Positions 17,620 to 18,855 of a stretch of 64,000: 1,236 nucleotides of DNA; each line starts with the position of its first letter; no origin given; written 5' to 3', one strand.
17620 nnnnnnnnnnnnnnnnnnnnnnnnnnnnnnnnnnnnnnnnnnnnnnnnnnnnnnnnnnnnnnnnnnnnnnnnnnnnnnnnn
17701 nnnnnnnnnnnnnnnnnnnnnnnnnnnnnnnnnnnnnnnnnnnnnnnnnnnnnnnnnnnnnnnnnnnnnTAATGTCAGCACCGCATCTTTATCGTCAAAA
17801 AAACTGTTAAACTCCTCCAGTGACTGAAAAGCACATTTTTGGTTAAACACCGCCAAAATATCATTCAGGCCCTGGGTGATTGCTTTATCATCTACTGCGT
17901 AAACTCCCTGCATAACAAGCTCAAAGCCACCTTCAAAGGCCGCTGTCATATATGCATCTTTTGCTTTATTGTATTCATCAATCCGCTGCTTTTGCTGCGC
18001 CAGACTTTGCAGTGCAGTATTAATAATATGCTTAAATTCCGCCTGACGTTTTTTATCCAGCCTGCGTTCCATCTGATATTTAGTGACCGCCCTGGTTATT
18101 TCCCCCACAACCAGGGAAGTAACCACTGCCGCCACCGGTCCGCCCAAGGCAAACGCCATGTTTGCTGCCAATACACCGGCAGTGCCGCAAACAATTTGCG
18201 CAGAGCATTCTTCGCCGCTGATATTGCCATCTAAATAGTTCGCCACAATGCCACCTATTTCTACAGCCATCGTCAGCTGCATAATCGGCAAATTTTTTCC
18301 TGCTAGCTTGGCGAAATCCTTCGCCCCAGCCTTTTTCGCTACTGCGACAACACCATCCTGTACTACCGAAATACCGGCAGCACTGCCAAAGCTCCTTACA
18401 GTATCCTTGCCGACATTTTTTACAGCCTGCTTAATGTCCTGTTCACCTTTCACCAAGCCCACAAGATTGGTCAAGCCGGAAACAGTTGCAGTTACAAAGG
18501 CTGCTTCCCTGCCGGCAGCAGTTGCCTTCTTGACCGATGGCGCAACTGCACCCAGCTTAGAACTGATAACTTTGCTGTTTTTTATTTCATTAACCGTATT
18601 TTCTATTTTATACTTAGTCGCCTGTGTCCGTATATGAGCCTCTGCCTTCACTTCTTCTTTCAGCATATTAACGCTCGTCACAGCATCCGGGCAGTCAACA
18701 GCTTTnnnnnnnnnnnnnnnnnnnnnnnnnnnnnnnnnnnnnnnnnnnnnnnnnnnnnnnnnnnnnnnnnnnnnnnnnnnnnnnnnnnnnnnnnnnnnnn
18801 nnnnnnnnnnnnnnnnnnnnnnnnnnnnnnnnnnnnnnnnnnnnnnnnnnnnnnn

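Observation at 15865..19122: Three-gene operon ending in a Cas9-like HNH-motif protein with a Gly-zipper hydrophobic region: candidate toxin or defense module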

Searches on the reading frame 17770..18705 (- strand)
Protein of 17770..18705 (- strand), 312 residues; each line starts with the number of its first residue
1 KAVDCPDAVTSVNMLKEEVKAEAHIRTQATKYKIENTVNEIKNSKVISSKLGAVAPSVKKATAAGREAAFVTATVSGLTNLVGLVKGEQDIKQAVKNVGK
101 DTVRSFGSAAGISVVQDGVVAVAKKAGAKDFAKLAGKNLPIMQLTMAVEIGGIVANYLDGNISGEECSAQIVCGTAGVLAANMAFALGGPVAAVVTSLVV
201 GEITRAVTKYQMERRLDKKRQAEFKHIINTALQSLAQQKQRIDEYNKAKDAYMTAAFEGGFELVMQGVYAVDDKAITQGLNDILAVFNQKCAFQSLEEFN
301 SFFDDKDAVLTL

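Call 53: search_protein_representatives(alignment_id=A5)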
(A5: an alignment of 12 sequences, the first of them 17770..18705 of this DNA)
Query: 12 sequences, 305 profile positions. Proteins with E-value up to 0.001 (for the whole library): 1157; up to 1e-10: 718; up to 1e-30: 150. The best 150 are listed.
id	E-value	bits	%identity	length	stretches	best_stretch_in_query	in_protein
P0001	1.8e-116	405.1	-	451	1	1-305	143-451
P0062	1.0e-106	373.1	-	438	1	2-305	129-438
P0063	5.0e-106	370.8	-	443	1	1-304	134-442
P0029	1.1e-98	346.7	-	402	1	1-305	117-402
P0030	4.8e-97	341.3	-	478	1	3-305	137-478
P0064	9.5e-93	327.2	-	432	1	3-305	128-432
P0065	1.5e-88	313.4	-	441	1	40-304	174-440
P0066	4.6e-85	302.0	-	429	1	5-304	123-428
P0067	5.3e-83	295.2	-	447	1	46-300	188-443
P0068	6.5e-83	294.9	-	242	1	64-305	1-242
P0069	6.7e-82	291.6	-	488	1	17-304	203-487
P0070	6.1e-81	288.4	-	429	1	6-301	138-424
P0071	3.8e-79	282.6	-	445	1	2-299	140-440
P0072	1.1e-78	281.0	-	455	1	4-303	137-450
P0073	3.4e-78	279.4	-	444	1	5-305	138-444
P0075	1.1e-74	267.9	-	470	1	17-301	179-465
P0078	3.4e-72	259.7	-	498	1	40-305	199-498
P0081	1.6e-66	241.0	-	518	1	20-305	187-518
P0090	6.1e-63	229.3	-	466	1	40-305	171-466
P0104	2.9e-56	207.4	-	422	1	1-305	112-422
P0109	1.7e-54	201.6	-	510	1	23-299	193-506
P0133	3.6e-47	177.5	-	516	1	40-298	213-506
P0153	3.5e-41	157.9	-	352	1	49-305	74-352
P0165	2.0e-38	148.8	-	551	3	70-297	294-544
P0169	1.3e-37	146.2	-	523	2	41-301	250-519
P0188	1.1e-33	133.3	-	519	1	48-303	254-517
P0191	1.4e-32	129.6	-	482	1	43-305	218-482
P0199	7.2e-32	127.3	-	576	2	120-301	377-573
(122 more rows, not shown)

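Call 61: search_protein_families(library=pfam, proteins=[P0075, P0081, P0069, P0078, P0169, P0188, P0199, P0191, P0153, P0165], max_evalue=0.1)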
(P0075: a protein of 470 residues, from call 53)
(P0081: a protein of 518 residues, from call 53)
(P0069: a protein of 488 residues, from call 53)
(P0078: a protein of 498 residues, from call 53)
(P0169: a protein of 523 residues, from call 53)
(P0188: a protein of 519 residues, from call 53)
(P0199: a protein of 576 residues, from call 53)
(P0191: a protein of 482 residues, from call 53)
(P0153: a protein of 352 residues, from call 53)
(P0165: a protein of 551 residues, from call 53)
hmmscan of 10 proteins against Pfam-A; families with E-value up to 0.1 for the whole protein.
P0075 (470 aa): 3 families
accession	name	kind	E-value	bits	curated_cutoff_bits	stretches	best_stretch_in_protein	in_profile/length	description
PF12639.13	Colicin-DNase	-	3.2e-11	44.3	25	1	64-153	2-96/96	DNase/tRNase domain of colicin-like bacteriocin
PF14414.12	WHH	-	1.6e-10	41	25.1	1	123-158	5-40/43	A nuclease of the HNH/ENDO VII superfamily with conserved WHH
PF24652.2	CEP76_C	-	0.038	14.3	22.5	0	356-397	12-53/140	Centrosomal protein of 76 kDa C-terminal domain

P0081 (518 aa): 2 families
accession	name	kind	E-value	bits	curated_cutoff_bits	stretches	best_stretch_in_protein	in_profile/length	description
PF12639.13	Colicin-DNase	-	2.2e-15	57.7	25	1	69-157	3-96/96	DNase/tRNase domain of colicin-like bacteriocin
PF14414.12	WHH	-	2.8e-12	46.6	25.1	1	126-162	4-40/43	A nuclease of the HNH/ENDO VII superfamily with conserved WHH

P0069 (488 aa): 5 families
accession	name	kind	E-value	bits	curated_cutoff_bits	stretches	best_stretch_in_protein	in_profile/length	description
PF12639.13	Colicin-DNase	-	4.7e-10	40.6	25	1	94-181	4-96/96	DNase/tRNase domain of colicin-like bacteriocin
PF14414.12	WHH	-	4.4e-06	26.8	25.1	1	158-185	12-39/43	A nuclease of the HNH/ENDO VII superfamily with conserved WHH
PF01155.25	HypA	-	0.031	14.7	28.9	0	97-151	19-74/112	Hydrogenase/urease nickel incorporation, metallochaperone, hypA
PF09388.15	SpoOE-like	-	0.036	14.5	23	0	412-434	5-27/42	Spo0E like sporulation regulatory protein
PF13382.11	Adenine_deam_C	-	0.09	12.6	27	0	249-289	56-97/169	Adenine deaminase C-terminal domain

P0078 (498 aa): 0 families

P0169 (523 aa): 1 family
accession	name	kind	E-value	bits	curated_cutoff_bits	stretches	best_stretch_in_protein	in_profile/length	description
PF10802.14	DUF2540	-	0.066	13.7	25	0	2-38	29-65/75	Protein of unknown function (DUF2540)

P0188 (519 aa): 0 families

P0199 (576 aa): 1 family
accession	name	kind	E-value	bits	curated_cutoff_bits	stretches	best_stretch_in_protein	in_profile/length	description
PF06892.16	Phage_CP76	-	0.0063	16.8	26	1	469-509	103-145/146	Phage regulatory protein CII (CP76)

P0191 (482 aa): 0 families

P0153 (352 aa): 1 family
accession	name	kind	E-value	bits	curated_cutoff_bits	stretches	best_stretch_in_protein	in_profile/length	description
PF03665.18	UPF0172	-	0.079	13.3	24.4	0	222-276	52-105/192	Uncharacterised protein family (UPF0172)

P0165 (551 aa): 4 families
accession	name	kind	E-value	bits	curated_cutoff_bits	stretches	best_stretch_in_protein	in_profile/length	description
PF14579.12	HHH_6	-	0.00034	21.2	25.6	0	252-291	13-52/90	Helix-hairpin-helix motif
PF13488.11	Gly-zipper_Omp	-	0.042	14.2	25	1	393-430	4-42/46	Glycine zipper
PF11981.13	DUF3482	-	0.049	13.5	29.2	1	392-433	151-191/293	Domain of unknown function (DUF3482)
PF13441.11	Gly-zipper_YMGG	-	0.056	13.6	28.9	0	394-427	9-43/45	YMGG-like Gly-zipper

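Call 62: find_encoding_contigs(protein=P0081, flank=6000, max_places=3)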
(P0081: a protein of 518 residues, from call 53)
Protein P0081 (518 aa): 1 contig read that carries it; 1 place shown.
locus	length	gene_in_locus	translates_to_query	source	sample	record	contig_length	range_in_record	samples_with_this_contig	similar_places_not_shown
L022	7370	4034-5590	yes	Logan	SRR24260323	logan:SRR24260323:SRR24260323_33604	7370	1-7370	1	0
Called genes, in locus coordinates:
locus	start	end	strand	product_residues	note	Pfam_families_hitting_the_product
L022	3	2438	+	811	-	?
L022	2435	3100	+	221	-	PF14414:WHH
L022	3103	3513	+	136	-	PF09346:SMI1_KNR4, PF14568:SUKH_6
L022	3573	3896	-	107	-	PF12844:HTH_19 (weak), PF01381:HTH_3, PF13443:HTH_26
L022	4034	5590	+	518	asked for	PF12639:Colicin-DNase, PF14414:WHH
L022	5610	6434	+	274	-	-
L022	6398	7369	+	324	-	?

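Call 63: find_encoding_contigs(protein=P0078, flank=6000, max_places=3)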
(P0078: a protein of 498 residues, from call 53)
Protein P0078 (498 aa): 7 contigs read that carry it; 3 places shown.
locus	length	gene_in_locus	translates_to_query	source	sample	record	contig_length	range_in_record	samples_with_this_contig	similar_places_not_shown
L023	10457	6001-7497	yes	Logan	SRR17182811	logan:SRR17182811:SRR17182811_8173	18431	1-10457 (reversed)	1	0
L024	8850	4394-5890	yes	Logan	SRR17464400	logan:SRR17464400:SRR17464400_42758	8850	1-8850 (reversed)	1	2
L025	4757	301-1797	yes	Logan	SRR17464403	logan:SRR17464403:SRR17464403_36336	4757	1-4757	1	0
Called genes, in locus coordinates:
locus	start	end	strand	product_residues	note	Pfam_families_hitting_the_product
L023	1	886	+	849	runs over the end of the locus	PF00270:DEAD (faint)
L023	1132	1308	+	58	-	-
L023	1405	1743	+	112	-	PF01909:NTP_transf_2, PF18765:Polbeta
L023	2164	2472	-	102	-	PF12844:HTH_19 (weak), PF01381:HTH_3 (weak)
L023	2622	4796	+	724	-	PF01473:Choline_bind_1 (faint), PF19127:Choline_bind_3 (weak)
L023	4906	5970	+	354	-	PF08279:HTH_11 (faint), PF13280:WYL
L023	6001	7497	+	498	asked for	-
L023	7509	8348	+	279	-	-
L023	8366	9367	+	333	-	-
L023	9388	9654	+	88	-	-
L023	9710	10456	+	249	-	?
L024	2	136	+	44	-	?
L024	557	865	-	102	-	PF12844:HTH_19 (weak), PF01381:HTH_3 (weak)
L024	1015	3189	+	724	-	PF01473:Choline_bind_1 (faint), PF19127:Choline_bind_3 (weak)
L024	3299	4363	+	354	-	PF08279:HTH_11 (faint), PF13280:WYL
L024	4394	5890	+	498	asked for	-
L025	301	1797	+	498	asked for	-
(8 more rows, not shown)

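Call 65: search_protein_families(library=padloc, proteins=[L023:7509-8348:+, L023:8366-9367:+, L022:5610-6434:+, P0081, P0078, P0188], max_evalue=0.1)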
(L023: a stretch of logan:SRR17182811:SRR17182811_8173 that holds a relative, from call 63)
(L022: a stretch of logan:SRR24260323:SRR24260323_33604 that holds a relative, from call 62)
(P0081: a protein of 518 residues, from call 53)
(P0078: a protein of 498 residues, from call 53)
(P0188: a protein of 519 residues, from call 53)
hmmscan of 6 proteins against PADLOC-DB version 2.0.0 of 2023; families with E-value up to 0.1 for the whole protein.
L023:7509-8348:+ (279 aa): 1 family
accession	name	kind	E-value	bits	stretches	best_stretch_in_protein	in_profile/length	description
PDLC04407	PDC-M09A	-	0.00021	18.9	1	132-244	174-277/282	-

L023:8366-9367:+ (333 aa): 0 families

L022:5610-6434:+ (274 aa): 1 family
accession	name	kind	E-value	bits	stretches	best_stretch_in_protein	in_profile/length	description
PDLC00119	GajB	-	0.064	10.2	0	13-119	387-487/565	UrvD helicase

P0081 (518 aa): 0 families

P0078 (498 aa): 3 families
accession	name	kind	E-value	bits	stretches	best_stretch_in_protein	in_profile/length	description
PDLC04407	PDC-M09A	-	0.00042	17.9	1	360-453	171-268/282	-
PDLC03841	LeoBC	-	0.022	11.9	1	274-435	411-567/601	-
PDLC02954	RT_VIII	-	0.028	12.1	1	385-462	44-121/323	-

P0188 (519 aa): 0 families

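Call 70: find_encoding_contigs(protein=P0188, flank=8000, max_places=2)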
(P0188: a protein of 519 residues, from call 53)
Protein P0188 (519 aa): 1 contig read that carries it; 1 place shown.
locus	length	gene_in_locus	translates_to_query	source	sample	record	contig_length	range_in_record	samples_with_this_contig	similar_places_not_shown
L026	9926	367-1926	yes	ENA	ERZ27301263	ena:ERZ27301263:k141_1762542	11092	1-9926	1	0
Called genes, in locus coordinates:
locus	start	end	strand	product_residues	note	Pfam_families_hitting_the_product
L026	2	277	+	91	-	?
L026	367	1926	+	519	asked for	-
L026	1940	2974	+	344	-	-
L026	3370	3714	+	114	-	-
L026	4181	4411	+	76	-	-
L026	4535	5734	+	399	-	-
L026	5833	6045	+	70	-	-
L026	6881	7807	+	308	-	PF11185:DUF2971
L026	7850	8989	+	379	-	PF14281:PDDEXK_4 (weak)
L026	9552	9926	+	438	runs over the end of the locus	PF00078:RVT_1, PF08388:GIIM (weak)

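Call 71: find_encoding_contigs(protein=P0090, flank=8000, max_places=2)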
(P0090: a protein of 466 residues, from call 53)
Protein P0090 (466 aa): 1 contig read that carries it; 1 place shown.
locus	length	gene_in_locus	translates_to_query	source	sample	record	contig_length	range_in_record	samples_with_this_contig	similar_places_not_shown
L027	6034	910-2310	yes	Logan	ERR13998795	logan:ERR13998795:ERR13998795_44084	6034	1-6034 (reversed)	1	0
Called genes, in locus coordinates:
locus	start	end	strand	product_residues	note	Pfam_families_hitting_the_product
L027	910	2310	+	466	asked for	-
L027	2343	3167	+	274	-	-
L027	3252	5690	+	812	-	PF13370:Fer4_13 (faint), PF00037:Fer4 (faint), PF12797:Fer4_2 (faint), PF12837:Fer4_6 (faint), PF13459:Fer4_15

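Call 72: find_encoding_contigs(protein=P0133, flank=8000, max_places=2)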
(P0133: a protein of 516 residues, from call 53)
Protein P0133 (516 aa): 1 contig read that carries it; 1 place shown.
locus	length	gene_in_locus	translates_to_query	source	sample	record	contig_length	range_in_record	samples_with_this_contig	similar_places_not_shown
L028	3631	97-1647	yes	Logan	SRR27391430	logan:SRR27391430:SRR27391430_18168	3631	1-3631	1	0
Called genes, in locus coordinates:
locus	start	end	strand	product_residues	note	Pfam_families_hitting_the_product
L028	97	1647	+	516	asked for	-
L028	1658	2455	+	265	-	-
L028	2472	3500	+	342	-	PF13370:Fer4_13 (weak)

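Call 74: list_cluster_members(proteins=[P0062, P0065, P0075, P0078, P0090, P0109, P0165, P0169, P0104, P0199])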
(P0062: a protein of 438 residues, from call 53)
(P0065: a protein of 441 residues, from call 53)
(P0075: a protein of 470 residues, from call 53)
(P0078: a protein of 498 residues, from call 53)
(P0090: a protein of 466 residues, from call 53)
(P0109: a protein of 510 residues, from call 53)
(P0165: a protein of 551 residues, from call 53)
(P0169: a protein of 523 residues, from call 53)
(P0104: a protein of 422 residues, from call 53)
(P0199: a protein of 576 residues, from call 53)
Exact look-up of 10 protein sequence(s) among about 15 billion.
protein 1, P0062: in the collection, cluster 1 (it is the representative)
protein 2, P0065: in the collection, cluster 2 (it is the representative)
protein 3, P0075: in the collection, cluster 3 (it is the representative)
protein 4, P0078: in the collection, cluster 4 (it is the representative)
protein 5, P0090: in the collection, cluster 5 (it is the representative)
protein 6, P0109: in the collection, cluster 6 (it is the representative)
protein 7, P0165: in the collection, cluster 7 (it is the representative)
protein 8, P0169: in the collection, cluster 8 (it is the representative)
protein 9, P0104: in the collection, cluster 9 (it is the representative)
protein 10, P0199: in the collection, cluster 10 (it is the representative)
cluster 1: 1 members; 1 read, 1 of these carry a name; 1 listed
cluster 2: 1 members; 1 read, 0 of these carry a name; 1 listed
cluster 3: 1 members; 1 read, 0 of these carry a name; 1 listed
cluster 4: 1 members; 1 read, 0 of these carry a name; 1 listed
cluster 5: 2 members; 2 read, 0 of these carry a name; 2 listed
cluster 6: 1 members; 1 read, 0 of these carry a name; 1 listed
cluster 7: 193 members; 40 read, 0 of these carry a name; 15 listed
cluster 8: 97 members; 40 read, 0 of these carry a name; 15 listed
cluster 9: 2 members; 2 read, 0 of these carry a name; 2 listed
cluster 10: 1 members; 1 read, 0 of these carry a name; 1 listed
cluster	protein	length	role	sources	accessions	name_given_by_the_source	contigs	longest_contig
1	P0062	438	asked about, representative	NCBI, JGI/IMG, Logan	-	hypothetical protein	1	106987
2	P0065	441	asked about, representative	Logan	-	-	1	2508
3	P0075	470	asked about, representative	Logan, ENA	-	-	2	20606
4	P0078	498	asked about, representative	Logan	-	-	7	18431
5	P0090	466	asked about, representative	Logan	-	-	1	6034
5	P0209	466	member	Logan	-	-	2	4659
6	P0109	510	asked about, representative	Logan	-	-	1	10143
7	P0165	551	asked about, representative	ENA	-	-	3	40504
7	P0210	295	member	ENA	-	-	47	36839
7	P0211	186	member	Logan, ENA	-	-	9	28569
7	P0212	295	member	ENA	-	-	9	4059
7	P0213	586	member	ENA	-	-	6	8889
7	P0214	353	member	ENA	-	-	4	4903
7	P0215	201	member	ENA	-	-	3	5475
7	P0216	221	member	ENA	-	-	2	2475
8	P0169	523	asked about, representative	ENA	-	-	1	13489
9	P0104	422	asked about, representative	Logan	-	-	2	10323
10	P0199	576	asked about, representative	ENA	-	-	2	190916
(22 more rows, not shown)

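Call 90: search_protein_families(library=phrogs, proteins=[P0081, P0078, P0188, L023:7509-8348:+, L023:8366-9367:+, L026:1940-2974:+], max_evalue=0.01)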
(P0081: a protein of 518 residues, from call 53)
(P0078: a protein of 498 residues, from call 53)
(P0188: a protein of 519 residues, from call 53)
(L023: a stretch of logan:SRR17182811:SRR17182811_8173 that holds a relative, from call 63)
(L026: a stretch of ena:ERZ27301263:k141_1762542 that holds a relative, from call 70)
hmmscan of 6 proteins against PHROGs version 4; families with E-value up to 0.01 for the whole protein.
P0081 (518 aa): 0 families

P0078 (498 aa): 0 families

P0188 (519 aa): 2 families
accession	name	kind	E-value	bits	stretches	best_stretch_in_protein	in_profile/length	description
phrog_14486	-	unknown function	0.00093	19.5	1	376-404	366-394/489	-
phrog_23574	-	tail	0.0042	15.4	1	350-408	797-854/1441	tail length tape measure protein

L023:7509-8348:+ (279 aa): 0 families

L023:8366-9367:+ (333 aa): 0 families

L026:1940-2974:+ (344 aa): 1 family
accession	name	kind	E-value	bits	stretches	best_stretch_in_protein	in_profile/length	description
phrog_12025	-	unknown function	0.0081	17.2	1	192-238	60-107/193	-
